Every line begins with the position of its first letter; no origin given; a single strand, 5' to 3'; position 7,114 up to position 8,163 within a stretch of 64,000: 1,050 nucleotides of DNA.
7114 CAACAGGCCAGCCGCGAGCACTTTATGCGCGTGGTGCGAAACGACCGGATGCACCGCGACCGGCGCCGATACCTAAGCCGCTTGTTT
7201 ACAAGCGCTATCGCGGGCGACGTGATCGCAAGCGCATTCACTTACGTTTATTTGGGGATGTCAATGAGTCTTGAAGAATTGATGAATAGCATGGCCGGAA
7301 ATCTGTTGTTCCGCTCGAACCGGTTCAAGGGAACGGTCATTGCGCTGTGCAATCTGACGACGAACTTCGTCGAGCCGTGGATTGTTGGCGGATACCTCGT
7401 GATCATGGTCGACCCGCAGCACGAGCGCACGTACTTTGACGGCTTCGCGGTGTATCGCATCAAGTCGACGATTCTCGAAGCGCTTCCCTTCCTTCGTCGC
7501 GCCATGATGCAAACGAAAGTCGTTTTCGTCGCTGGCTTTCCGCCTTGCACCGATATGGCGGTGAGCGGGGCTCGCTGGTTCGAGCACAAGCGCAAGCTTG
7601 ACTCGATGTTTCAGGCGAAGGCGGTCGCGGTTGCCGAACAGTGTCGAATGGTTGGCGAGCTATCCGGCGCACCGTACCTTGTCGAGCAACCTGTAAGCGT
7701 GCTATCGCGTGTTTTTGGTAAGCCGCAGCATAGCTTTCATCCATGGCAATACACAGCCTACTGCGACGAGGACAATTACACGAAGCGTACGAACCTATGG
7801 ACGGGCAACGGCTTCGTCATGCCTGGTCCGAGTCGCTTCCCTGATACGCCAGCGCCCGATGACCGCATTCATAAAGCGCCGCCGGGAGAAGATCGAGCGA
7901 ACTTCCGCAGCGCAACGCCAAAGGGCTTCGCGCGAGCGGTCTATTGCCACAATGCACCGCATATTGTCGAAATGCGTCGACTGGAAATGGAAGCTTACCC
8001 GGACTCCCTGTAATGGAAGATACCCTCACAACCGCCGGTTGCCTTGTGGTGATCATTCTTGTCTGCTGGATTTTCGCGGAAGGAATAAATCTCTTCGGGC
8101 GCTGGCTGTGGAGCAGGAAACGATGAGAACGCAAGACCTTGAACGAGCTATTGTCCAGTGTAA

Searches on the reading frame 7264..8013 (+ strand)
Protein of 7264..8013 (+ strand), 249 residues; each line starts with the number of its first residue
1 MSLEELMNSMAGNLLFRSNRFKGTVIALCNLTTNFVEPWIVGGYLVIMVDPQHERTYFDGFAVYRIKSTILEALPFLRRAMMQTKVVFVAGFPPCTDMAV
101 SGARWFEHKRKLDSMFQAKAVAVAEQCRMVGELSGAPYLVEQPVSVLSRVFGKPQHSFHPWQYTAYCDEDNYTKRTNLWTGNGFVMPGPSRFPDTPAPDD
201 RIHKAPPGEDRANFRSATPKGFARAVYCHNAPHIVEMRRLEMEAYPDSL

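Call 43: search_protein_families(library=phrogs, proteins=[window:7264-8013:+], max_evalue=0.001)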
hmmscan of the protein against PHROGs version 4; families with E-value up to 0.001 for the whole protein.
window:7264-8013:+ (249 aa): 2 families
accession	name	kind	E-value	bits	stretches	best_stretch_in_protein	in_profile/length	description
phrog_757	-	other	1.4e-64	218.6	1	19-239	11-227/247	DNA methyltransferase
phrog_27471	-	unknown function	7.3e-07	30.3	1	140-226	10-88/93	-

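Call 45: search_protein_families(library=ncbifam, proteins=[window:7264-8013:+], max_evalue=0.01)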
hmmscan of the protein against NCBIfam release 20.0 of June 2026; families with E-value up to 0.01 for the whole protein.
window:7264-8013:+ (249 aa): 0 families

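Call 46: search_solved_structures(query=window:7264-8013:+, max_evalue=1)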
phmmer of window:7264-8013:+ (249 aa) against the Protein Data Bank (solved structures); distinct sequences matched with E-value up to 1: 0.

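Call 62: find_homologous_proteins(query=window:7264-8013:+, max_evalue=0.00001)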
Query window:7264-8013:+ (249 aa): 2423 proteins with E <= 0.00001 among 2793 candidates; the best 120 are listed.
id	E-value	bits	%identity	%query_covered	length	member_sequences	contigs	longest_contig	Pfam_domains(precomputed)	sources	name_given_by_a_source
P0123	5.6e-171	585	100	100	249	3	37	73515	-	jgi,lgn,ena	-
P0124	3.5e-137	474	85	96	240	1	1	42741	-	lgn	-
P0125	1.1e-135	469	85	94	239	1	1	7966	-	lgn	-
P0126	1.3e-122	426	79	94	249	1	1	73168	-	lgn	-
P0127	1.9e-118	412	78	93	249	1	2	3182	-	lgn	-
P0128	2.9e-113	395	79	88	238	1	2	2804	-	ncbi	-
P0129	4.2e-110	385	72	96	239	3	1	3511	-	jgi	jgi:hypothetical protein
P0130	8.9e-110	384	74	94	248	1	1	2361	-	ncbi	-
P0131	9.0e-103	361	68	96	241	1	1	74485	-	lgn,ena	-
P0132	6.4e-97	342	70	87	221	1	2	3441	-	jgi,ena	jgi:hypothetical protein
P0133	3.1e-94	333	67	87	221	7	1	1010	-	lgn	-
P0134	8.2e-93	328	68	87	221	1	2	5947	-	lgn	-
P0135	1.9e-92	327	67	87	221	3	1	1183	-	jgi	jgi:hypothetical protein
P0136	9.2e-91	322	66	87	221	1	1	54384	-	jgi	jgi:hypothetical protein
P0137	3.9e-90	320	65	87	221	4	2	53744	-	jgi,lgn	jgi:hypothetical protein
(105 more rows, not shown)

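Call 63: find_encoding_contigs(protein=P0126, flank=10000, max_places=1)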
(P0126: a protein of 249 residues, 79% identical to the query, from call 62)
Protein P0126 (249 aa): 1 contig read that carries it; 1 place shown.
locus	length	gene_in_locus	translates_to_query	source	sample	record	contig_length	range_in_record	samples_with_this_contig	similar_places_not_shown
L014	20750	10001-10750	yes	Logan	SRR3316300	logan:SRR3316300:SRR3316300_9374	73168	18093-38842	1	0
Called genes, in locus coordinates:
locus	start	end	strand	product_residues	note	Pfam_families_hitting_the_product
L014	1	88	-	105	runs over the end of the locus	-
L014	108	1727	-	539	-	PF04466:Terminase_3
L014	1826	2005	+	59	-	-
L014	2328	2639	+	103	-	-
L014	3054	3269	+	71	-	-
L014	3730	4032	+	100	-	-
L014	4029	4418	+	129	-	-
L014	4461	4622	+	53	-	-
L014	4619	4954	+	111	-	-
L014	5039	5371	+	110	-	-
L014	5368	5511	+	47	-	-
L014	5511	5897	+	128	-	-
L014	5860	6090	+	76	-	-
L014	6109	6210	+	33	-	-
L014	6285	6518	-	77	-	-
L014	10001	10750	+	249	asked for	-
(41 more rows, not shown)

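Call 64: find_encoding_contigs(protein=P0131, flank=10000, max_places=1)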
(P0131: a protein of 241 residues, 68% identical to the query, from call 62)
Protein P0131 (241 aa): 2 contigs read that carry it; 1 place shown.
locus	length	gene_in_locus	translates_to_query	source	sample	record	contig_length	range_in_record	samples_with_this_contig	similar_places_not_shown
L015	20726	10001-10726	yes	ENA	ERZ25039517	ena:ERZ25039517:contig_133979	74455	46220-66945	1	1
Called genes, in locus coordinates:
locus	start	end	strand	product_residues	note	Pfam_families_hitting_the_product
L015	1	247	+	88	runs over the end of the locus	-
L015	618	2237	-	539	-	PF04466:Terminase_3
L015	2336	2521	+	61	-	-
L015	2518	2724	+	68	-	-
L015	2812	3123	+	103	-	-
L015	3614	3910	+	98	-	-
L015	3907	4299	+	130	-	-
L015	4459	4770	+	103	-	-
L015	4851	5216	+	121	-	-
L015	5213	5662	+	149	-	-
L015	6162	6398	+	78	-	-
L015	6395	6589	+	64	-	-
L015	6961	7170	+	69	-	-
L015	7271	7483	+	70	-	-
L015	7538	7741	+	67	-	-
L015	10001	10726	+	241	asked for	-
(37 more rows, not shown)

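Call 81: search_solved_structures(query=A2, max_evalue=1, show_alignments=1)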
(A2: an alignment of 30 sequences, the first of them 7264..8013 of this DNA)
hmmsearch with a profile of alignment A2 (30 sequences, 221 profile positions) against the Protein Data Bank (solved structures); distinct sequences matched with E-value up to 1: 0.

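Call 88: predict_structure(alignment_id=A2)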
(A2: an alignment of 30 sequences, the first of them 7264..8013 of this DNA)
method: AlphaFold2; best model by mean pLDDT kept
length: 249 residues; sequences in the alignment: 30
mean_pLDDT: 91.4   pTM: 0.90
mean pLDDT of the five models: 91.4, 90.5, 90.3, 88.6, 87.6
residues with pLDDT >= 90: 186; 70-90: 44; 50-70: 18; < 50: 1
segments of 3 or more residues with pLDDT < 50: none
pLDDT, mean of each block of 10 residues (from residue 1): 95 89 97 96 98 95 97 98 98 84 71 90 98 98 91 96 95 94 98 92 72 68 98 93 82
secondary structure, 60 per line:
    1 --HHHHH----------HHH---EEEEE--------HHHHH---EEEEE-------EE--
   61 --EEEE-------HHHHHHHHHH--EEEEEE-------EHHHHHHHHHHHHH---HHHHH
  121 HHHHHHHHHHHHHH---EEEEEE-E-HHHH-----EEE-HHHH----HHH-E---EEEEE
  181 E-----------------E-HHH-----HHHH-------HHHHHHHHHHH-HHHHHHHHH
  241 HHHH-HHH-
elements in order: H3-7 E24-28 H37-41 E45-49 E63-66 H74-83 E86-91 H100-112 H116-134 E138-143 H147-150 E156-158 H160-163 E176-181 H209-212 H220-230 H232-244

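Call 91: fold_search(model_id=the predicted structure, library=pdb)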
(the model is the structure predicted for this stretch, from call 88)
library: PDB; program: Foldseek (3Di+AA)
matches with E <= 10: 1347; with E <= 0.001: 42
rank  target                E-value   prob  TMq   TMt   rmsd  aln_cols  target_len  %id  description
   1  9mpp_K                4.6e-05  1.00  0.42  0.37   6.3       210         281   12  The cryo-EM structure of nucleosome-bound DNA methyltransferases DNMT3A2 and DNMT3L (released 2025-10-08)
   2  4u7t_A                7.8e-05  1.00  0.38  0.24   7.3       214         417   11  Crystal structure of DNMT3A-DNMT3L in complex with histone H3 (released 2014-11-12)
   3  8tdr_A                8.8e-05  1.00  0.43  0.40   9.3       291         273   10  Crystal structure of the methyltransferase domain of DNMT3A homotetramer (released 2024-03-13)
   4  8te1_A                1.0e-04  1.00  0.45  0.42   9.6       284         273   10  Crystal structure of the methyltransferase domain of R882H/R676K DNMT3A homotetramer (released 2024-03-13)
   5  2qrv_A                1.1e-04  1.00  0.50  0.46   9.8       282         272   10  Structure of Dnmt3a-Dnmt3L C-terminal domain complex (released 2007-12-04)
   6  4u7t_C                1.1e-04  1.00  0.42  0.27   6.3       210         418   11  Crystal structure of DNMT3A-DNMT3L in complex with histone H3 (released 2014-11-12)
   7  6kdt_A                1.8e-04  1.00  0.44  0.41   4.4       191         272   10  Crystal structure of human DNMT3B (Q772R)-DNMT3L complex (released 2020-02-19)
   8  6w8v_A                1.9e-04  1.00  0.38  0.13   8.5       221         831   12  Crystal structure of mouse DNMT1 in complex with ACG DNA (released 2020-07-08)
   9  5yx2_A                2.0e-04  1.00  0.44  0.39   5.7       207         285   11  Crystal structure of DNMT3A-DNMT3L in complex with DNA containing two CpG sites (released 2018-01-31)
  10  8te3_A                2.5e-04  1.00  0.45  0.41   9.7       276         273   11  Crystal structure of the methyltransferase domain of R882C/R676K DNMT3A homotetramer (released 2024-03-13)
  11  6w89_G                2.6e-04  1.00  0.41  0.37   6.1       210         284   11  Structure of DNMT3A (R882H) in complex with CGA DNA (released 2020-04-15)
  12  8te3_B                2.6e-04  1.00  0.43  0.40   8.7       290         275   10  Crystal structure of the methyltransferase domain of R882C/R676K DNMT3A homotetramer (released 2024-03-13)
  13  6brr_A                2.6e-04  1.00  0.46  0.41   9.6       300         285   10  Crystal structure of DNMT3A (R836A)-DNMT3L in complex with DNA containing two CpG sites (released 2018-01-31)
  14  8tdr_B                2.8e-04  0.99  0.39  0.36   9.9       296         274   10  Crystal structure of the methyltransferase domain of DNMT3A homotetramer (released 2024-03-13)
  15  8te4_B                3.0e-04  1.00  0.44  0.40  10.1       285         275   11  Crystal structure of the methyltransferase domain of R882H/N879A DNMT3A homotetramer (released 2024-03-13)
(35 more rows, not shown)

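Call 92: find_related_loci(query=window:7264-8013:+, collection=metagenome_contigs, flank=10000)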
Query window:7264-8013:+ (249 aa) in metagenome_contigs; peptide patterns used: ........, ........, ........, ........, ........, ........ (x = any residue, [..] = any of these).
59 stretches matched a pattern; 3 encode a relative of the query (tblastn E <= 1e-3); 3 distinct loci.
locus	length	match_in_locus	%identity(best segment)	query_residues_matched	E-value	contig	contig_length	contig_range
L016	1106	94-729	70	22-234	2e-109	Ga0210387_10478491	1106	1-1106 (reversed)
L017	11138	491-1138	66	22-238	2e-95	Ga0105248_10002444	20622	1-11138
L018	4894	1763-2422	64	17-238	3e-93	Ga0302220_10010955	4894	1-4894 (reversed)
